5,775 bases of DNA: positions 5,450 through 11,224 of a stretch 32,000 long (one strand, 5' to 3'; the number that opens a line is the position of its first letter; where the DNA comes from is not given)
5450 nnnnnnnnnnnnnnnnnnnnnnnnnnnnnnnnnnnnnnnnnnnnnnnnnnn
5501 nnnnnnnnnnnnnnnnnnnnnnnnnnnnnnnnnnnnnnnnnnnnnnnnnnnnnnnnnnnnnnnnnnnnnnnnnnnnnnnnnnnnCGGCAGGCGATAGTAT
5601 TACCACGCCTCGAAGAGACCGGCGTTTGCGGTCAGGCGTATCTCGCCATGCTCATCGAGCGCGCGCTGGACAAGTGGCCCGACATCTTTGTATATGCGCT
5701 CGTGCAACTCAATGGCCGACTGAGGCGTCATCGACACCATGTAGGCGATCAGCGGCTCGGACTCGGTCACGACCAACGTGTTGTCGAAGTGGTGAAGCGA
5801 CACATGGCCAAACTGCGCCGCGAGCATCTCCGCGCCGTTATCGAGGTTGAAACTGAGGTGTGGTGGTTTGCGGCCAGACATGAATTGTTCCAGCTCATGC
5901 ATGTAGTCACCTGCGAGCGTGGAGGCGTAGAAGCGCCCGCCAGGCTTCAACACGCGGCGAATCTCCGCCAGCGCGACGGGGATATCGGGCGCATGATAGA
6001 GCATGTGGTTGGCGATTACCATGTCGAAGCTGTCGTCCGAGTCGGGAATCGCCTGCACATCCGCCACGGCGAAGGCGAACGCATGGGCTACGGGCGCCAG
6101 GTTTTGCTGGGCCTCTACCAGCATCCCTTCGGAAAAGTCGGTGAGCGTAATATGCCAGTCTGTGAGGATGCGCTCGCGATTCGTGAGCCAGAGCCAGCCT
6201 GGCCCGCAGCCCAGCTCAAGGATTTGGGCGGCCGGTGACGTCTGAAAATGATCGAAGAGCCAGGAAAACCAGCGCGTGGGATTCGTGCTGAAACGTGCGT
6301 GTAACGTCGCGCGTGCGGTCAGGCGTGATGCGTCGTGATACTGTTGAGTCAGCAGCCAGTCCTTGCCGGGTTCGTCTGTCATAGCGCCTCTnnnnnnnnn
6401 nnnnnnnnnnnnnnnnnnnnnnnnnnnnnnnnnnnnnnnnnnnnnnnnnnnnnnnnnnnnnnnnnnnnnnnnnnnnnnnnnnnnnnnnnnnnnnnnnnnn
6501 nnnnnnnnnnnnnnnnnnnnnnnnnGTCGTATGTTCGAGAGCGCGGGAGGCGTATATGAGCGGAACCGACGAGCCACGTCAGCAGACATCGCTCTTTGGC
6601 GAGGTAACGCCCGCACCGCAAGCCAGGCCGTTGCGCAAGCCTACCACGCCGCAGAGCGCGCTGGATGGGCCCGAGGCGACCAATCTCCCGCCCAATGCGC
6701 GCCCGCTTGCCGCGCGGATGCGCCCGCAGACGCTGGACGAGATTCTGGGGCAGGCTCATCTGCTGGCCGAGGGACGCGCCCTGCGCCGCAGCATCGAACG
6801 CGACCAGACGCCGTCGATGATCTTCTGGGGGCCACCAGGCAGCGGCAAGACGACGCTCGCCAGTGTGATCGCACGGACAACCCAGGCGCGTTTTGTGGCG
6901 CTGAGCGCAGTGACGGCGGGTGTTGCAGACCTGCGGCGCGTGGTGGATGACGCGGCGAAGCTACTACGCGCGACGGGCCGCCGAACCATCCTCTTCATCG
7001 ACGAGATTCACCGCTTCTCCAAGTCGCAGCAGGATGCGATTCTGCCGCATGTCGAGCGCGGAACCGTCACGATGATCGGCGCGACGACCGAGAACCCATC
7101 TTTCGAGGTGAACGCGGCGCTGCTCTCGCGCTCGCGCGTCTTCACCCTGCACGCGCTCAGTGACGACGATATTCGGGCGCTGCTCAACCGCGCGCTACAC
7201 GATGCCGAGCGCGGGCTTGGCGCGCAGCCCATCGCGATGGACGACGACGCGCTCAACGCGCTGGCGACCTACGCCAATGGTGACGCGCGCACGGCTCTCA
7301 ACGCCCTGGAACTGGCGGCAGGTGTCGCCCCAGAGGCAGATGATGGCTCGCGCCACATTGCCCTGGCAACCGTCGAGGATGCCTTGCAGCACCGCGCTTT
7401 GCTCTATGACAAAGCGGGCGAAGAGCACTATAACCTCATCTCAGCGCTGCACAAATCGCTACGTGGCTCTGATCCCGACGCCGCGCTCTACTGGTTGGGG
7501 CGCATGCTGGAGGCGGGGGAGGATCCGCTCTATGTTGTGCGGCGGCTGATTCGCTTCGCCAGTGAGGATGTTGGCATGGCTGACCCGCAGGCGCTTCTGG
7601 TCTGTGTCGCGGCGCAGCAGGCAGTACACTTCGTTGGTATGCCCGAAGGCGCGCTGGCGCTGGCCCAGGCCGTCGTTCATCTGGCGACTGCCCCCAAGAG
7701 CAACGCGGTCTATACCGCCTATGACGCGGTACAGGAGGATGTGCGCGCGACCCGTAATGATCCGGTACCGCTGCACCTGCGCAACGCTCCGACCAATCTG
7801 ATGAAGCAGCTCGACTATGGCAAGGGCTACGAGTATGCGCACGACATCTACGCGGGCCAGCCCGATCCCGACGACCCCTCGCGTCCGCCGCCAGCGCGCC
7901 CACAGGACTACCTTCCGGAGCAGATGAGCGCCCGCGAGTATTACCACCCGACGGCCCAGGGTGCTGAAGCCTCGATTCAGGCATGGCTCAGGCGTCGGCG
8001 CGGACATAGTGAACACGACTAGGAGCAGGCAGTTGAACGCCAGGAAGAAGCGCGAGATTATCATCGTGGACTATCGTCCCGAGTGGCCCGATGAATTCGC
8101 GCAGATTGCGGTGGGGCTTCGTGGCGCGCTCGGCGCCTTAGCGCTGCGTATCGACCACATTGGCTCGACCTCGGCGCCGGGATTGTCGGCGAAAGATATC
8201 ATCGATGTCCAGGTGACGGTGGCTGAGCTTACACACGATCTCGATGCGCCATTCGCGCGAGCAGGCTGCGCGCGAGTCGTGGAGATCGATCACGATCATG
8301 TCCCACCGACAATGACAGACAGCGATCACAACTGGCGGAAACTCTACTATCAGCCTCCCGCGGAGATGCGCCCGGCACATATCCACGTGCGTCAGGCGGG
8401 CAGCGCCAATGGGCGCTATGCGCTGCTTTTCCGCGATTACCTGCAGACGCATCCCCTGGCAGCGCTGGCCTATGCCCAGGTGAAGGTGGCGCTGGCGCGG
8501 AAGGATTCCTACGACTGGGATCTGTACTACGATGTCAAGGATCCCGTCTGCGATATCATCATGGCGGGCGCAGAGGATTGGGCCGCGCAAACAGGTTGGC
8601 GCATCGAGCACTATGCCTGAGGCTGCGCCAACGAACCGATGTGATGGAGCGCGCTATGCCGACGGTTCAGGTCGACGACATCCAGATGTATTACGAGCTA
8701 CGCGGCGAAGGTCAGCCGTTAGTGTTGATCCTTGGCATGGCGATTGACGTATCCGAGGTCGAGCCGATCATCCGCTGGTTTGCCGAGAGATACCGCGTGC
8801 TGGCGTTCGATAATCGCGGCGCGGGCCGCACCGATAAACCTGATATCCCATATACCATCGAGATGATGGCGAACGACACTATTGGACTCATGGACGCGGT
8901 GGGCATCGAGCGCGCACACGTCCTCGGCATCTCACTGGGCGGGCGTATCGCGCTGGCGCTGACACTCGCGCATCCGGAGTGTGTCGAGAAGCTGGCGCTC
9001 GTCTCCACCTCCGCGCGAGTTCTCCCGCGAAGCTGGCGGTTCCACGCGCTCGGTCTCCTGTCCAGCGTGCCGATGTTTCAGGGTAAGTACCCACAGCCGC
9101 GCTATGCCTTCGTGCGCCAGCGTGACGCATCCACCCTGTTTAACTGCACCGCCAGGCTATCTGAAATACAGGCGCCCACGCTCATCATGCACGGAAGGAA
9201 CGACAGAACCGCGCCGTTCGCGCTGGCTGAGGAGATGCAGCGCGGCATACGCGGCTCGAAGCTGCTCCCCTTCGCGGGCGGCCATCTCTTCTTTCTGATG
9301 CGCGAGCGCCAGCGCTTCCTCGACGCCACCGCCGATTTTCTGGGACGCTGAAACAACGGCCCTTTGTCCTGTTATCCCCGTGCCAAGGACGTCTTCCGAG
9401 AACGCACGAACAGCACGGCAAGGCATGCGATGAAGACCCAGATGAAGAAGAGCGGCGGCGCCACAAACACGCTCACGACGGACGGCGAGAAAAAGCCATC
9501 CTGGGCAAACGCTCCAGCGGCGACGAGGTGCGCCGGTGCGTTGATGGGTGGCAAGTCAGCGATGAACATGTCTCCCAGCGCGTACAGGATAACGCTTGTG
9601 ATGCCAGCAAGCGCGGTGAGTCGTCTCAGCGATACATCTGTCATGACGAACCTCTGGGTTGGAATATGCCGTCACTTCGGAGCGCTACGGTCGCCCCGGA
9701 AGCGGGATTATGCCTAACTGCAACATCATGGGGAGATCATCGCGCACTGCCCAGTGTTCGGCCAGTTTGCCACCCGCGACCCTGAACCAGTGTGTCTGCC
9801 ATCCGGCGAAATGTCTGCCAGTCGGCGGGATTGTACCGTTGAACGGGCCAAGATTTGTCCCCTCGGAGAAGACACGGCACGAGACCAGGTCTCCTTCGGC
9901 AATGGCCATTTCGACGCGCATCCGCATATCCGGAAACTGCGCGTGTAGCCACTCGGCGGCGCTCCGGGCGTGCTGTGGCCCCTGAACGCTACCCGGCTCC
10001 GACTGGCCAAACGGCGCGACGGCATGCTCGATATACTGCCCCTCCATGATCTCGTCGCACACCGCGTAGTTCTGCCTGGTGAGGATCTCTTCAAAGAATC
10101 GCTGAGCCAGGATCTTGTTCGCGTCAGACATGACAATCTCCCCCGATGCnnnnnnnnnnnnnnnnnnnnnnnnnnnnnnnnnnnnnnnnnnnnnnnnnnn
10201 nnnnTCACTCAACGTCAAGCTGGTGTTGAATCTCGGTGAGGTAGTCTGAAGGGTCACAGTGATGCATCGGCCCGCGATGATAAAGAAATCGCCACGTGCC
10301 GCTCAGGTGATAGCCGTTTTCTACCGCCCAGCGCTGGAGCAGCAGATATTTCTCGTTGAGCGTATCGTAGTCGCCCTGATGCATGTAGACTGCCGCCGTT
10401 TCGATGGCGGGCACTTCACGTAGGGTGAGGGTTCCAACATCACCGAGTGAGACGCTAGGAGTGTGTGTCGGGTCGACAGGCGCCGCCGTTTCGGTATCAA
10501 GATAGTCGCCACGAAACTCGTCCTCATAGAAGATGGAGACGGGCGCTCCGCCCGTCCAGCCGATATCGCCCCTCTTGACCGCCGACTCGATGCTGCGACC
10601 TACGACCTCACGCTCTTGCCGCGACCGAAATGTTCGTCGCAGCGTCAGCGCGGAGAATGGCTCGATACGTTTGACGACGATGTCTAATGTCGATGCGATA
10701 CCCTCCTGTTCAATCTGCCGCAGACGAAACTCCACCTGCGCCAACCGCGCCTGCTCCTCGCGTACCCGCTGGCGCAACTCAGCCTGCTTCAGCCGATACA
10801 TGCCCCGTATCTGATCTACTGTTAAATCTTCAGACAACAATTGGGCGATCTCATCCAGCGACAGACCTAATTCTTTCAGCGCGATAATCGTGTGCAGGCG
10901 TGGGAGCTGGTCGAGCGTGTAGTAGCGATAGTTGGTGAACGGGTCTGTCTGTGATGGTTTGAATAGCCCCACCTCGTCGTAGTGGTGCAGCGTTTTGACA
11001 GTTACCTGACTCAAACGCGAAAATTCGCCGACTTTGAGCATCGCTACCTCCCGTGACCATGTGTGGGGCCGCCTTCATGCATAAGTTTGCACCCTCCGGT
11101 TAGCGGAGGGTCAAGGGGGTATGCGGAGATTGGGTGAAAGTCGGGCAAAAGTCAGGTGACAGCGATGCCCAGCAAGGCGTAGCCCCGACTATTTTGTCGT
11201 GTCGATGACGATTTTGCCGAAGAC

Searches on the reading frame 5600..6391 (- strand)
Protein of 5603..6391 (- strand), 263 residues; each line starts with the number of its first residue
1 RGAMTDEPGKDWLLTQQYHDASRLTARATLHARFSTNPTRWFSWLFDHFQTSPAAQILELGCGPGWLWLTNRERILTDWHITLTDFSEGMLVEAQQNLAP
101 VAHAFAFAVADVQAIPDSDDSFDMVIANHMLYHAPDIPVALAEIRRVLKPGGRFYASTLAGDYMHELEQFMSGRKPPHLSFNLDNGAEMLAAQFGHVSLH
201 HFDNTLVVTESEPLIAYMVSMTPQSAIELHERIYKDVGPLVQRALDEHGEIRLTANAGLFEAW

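Call 17: search_protein_families(library=pfam, proteins=[window:5603-6391:-], max_evalue=0.001)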
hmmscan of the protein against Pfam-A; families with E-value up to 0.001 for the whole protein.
window:5603-6391:- (263 aa): 9 families
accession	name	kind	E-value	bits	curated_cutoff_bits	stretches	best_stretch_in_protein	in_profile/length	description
PF08241.18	Methyltransf_11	-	5.4e-21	75.5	21.2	1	58-155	1-94/95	Methyltransferase domain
PF13649.12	Methyltransf_25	-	7.9e-21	75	27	1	57-152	1-97/97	Methyltransferase domain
PF13847.12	Methyltransf_31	-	1.2e-18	67.6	27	1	53-160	3-113/145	Methyltransferase domain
PF08242.18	Methyltransf_12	-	3.7e-16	60.1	30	1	58-154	1-98/98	Methyltransferase domain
PF13489.12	Methyltransf_23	-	5.2e-15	56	27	1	53-174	22-135/164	Methyltransferase domain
PF01209.24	Ubie_methyltran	-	3.3e-14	53.2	20.1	1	45-156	39-151/233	ubiE/COQ5 methyltransferase family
PF05175.20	MTS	-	3.4e-05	24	23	1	45-128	23-105/170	Methyltransferase small domain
PF05148.21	Methyltransf_8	-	0.00012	22.5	27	1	108-184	109-181/219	Hypothetical methyltransferase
PF10294.15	Methyltransf_16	-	0.00045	20.5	21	1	47-155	40-154/174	Lysine methyltransferase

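Call 39: find_encoding_contigs(protein=window:5600-6382:-, flank=500, max_places=3)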
Protein window:5600-6382:- (260 aa): no gene with exactly this product is on record in the collection.

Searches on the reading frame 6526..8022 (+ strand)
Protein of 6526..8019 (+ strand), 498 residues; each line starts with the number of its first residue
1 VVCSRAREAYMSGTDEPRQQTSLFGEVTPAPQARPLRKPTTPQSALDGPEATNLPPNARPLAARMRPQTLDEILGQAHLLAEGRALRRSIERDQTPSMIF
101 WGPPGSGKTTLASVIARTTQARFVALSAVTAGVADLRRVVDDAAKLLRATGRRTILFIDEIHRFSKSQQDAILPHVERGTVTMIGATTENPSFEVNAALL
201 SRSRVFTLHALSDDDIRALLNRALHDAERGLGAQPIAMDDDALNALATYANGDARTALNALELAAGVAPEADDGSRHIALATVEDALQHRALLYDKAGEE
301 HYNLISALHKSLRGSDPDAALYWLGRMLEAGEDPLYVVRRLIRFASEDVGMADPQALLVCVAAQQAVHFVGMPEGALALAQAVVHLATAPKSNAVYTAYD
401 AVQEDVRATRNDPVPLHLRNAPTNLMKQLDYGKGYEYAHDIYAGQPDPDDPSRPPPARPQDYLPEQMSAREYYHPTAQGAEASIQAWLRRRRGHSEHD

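Call 18: search_protein_families(library=pfam, proteins=[window:6526-8019:+], max_evalue=0.001)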
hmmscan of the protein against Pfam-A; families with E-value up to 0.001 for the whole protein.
window:6526-8019:+ (498 aa): 12 families
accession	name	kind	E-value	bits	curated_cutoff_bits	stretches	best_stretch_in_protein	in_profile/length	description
PF12002.13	MgsA_C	-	7.2e-66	221.6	27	1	314-490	1-165/167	MgsA AAA+ ATPase C terminal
PF16193.11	AAA_assoc_2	-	1.2e-28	99.6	34.3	1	233-313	2-81/81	AAA C-terminal domain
PF00004.35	AAA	-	3.8e-16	60.2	21.2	1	98-204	1-122/131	ATPase family associated with various cellular activities (AAA)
PF05496.18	RuvB_N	-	1.4e-14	54.6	27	1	65-184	1-117/159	Holliday junction DNA helicase RuvB P-loop domain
PF13191.12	AAA_16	-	1.7e-06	29.1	32.6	0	84-121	13-50/167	AAA ATPase domain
PF07728.20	AAA_5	-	3.3e-06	27.6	22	1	98-187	2-101/139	AAA domain (dynein-related subfamily)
PF13401.12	AAA_22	-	2.6e-05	25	27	0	94-124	4-37/130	AAA domain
PF00158.32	Sigma54_activat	-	4e-05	23.8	20.2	0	153-191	94-132/168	Sigma-54 interaction domain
PF13173.12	AAA_14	-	4.6e-05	23.9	27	1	97-212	4-124/129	AAA domain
PF01078.27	Mg_chelatase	-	5.2e-05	23.2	20.3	0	97-116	24-43/207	Magnesium chelatase, subunit ChlI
PF13604.12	AAA_30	-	5.3e-05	23.5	27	1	92-192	15-130/191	AAA domain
PF04851.21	ResIII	-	0.00053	20.4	22.5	0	86-120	15-48/164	Type III restriction enzyme, res subunit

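Call 29: find_encoding_contigs(protein=window:6556-8022:+, flank=1000, max_places=3)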
Protein window:6556-8022:+ (488 aa): no gene with exactly this product is on record in the collection.

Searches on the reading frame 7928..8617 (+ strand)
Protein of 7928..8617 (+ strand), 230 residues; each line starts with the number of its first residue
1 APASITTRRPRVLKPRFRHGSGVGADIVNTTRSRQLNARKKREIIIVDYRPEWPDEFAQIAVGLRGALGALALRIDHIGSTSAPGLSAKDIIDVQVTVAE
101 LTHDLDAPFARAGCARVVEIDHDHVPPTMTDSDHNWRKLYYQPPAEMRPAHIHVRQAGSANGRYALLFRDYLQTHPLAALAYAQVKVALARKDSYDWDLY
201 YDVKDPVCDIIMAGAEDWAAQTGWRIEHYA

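Call 18: search_protein_families(library=pfam, proteins=[window:7928-8617:+], max_evalue=0.001)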
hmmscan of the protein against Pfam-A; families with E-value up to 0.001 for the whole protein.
window:7928-8617:+ (230 aa): 1 family
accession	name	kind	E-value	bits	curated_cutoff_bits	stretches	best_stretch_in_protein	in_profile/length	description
PF04229.20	GrpB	-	7.9e-38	130.6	25.5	1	44-212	2-157/159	GrpB protein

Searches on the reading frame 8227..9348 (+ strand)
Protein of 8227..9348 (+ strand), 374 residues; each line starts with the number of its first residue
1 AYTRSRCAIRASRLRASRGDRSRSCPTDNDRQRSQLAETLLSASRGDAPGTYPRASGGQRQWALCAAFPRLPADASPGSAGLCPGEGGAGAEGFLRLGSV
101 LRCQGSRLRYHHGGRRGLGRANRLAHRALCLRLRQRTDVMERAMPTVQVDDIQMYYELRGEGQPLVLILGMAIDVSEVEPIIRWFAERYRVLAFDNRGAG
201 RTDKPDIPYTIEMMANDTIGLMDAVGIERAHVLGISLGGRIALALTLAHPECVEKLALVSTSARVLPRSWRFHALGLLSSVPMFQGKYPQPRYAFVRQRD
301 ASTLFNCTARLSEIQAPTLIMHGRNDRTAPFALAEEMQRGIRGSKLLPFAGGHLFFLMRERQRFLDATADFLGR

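Call 18: search_protein_families(library=pfam, proteins=[window:8227-9348:+], max_evalue=0.001)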
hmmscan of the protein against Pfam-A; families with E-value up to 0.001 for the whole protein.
window:8227-9348:+ (374 aa): 3 families
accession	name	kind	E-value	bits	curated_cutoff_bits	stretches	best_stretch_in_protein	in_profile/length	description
PF00561.26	Abhydrolase_1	-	7.2e-21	75.4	25.8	1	164-292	2-131/245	alpha/beta hydrolase fold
PF12697.13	Abhydrolase_6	-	1.7e-12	48.9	26.3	1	186-359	25-211/217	Alpha/beta hydrolase family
PF12146.15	Hydrolase_4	-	1.7e-12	47.6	27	1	166-277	8-129/239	Serine aminopeptidase, S33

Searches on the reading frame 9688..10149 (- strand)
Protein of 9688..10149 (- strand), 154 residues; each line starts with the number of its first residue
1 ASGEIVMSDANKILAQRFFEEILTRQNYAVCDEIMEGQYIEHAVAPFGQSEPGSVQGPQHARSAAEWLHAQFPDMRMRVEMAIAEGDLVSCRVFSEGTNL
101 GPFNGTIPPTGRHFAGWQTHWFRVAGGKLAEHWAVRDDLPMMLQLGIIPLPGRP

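Call 16: search_protein_families(library=pfam, proteins=[window:9688-10149:-], max_evalue=0.001)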
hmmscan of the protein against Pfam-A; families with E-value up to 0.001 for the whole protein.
window:9688-10149:- (154 aa): 2 families
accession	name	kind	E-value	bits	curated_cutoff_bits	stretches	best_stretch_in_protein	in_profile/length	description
PF07366.18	SnoaL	-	2.5e-25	89.2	28.4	1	14-145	2-126/126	SnoaL-like polyketide cyclase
PF12680.13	SnoaL_2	-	1.3e-13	51.9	27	1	16-132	2-102/102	SnoaL-like domain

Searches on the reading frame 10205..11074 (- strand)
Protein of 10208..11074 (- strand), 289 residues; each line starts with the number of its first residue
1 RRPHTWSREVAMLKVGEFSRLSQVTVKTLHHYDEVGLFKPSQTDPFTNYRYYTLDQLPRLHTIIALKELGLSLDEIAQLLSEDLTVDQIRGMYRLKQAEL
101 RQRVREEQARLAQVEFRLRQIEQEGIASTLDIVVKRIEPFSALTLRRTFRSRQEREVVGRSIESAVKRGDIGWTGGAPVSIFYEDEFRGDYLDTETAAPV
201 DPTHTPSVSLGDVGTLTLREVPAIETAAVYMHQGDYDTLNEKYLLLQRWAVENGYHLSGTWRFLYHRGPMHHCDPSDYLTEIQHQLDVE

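Call 16: search_protein_families(library=pfam, proteins=[window:10208-11074:-], max_evalue=0.001)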
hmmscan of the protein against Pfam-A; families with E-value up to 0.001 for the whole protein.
window:10208-11074:- (289 aa): 4 families
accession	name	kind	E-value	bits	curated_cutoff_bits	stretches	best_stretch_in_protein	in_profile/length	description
PF13411.12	MerR_1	-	2.5e-17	63.2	21.6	1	14-82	2-68/69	MerR HTH family regulatory protein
PF00376.29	MerR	-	1.2e-09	38.2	28.2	1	14-52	1-38/38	MerR family regulatory protein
PF09278.17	MerR-DNA-bind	-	2.8e-06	28.3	25.4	1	59-112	3-60/65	MerR, DNA binding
PF06445.20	GyrI-like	-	4.5e-05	24.2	26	1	217-283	85-151/155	GyrI-like small molecule binding domain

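Call 38: find_encoding_contigs(protein=window:10205-11041:-, flank=500, max_places=3)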
Protein window:10205-11041:- (278 aa): no gene with exactly this product is on record in the collection.
